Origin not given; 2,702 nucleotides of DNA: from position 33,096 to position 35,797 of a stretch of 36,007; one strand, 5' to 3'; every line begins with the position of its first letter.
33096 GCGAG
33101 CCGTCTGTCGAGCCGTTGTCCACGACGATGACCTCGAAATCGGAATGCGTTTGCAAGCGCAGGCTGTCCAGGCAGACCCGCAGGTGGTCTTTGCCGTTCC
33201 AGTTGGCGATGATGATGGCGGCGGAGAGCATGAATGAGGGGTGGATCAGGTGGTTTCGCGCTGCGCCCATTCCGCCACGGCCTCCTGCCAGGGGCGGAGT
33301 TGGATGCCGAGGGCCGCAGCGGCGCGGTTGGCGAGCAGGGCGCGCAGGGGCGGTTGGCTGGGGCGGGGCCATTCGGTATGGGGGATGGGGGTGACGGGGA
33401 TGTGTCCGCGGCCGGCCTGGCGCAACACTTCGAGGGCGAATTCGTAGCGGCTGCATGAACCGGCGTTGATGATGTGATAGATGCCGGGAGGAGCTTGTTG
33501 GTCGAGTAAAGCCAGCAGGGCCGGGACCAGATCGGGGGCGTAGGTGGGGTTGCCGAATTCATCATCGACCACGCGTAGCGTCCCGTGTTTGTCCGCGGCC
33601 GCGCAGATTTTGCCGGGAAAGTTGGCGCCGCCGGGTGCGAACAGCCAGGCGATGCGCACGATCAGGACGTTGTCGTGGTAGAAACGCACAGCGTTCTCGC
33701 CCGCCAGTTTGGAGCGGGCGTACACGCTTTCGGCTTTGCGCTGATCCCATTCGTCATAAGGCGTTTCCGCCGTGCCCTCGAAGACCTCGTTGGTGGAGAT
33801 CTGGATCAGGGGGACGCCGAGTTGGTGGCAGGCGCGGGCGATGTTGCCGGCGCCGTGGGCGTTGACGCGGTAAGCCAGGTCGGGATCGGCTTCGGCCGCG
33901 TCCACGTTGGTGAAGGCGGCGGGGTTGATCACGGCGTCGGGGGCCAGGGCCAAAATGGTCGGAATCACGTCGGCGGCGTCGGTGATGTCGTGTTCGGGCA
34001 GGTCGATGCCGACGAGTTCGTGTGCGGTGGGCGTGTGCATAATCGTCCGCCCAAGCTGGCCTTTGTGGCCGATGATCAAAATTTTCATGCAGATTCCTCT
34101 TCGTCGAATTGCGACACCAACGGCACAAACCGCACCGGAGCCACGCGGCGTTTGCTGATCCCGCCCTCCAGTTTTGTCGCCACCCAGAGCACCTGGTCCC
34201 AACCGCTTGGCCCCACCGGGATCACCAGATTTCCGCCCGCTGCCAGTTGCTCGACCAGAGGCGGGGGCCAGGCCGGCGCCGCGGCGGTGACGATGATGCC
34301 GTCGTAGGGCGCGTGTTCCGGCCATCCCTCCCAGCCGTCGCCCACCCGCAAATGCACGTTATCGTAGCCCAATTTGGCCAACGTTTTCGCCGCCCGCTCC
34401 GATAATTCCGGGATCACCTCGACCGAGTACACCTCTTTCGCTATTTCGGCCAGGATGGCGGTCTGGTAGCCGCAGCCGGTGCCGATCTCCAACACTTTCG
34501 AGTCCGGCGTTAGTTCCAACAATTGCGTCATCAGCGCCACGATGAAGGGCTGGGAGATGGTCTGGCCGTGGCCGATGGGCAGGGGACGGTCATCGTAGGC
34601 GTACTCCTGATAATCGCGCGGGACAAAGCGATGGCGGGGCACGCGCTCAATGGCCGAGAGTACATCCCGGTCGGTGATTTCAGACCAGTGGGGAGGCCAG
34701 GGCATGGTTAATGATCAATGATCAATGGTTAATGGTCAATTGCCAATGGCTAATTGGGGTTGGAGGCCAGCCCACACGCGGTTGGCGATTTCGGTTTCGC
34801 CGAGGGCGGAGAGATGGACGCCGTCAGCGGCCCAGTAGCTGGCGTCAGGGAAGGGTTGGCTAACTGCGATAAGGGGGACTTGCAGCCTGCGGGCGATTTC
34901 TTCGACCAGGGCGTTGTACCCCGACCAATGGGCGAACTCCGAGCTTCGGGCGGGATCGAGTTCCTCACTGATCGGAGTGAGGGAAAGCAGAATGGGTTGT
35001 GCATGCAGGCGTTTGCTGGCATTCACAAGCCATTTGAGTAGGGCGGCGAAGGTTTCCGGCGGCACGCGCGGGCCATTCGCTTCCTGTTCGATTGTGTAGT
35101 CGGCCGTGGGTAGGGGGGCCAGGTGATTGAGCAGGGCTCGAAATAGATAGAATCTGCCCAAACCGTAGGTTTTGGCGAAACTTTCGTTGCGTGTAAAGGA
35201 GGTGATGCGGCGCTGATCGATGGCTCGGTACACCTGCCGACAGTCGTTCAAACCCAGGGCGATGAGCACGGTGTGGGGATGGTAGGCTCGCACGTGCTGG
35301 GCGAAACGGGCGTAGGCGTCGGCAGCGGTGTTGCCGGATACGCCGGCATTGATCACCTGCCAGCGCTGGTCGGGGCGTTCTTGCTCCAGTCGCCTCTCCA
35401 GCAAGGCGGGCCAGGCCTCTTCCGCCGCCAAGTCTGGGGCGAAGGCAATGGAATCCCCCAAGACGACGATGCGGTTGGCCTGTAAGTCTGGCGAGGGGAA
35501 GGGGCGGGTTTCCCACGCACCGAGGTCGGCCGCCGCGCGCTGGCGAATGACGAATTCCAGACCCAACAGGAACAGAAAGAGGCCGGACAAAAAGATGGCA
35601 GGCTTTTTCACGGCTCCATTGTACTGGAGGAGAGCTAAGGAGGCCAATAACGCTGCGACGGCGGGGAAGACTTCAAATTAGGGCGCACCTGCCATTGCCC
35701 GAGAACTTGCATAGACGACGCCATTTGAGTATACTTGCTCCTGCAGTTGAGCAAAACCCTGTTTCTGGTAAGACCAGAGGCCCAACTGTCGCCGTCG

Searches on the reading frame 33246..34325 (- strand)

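Call 56: search_protein_families(library=pfam, proteins=[window:33246-34325:-], max_evalue=0.00001)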
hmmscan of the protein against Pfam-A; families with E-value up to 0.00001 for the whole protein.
window:33246-34325:- (359 aa): 3 families
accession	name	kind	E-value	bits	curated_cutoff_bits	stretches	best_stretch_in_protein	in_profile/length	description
PF04321.23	RmlD_sub_bind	-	1.3e-79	267.7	27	1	80-356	1-284/287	RmlD substrate binding domain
PF01370.27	Epimerase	-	2.6e-22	79.9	20.9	1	82-285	1-236/240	NAD dependent epimerase/dehydratase family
PF16363.11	GDP_Man_Dehyd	-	2.4e-17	63.8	27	1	99-220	46-171/332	GDP-mannose 4,6 dehydratase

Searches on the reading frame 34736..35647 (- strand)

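Call 56: search_protein_families(library=pfam, proteins=[window:34736-35647:-], max_evalue=0.00001)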
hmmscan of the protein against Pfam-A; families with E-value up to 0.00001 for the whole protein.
window:34736-35647:- (303 aa): 3 families
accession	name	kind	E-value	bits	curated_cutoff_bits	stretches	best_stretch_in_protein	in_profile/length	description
PF13472.12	Lipase_GDSL_2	-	2.5e-20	74.1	32.9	1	62-283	1-175/178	GDSL-like Lipase/Acylhydrolase family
PF00657.28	Lipase_GDSL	-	4.9e-09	37.1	23.6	1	60-137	1-90/208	GDSL-like Lipase/Acylhydrolase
PF25182.1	NonGDSL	-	2.7e-06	27.3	80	1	59-136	29-107/220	Non-GDSL lipase-like family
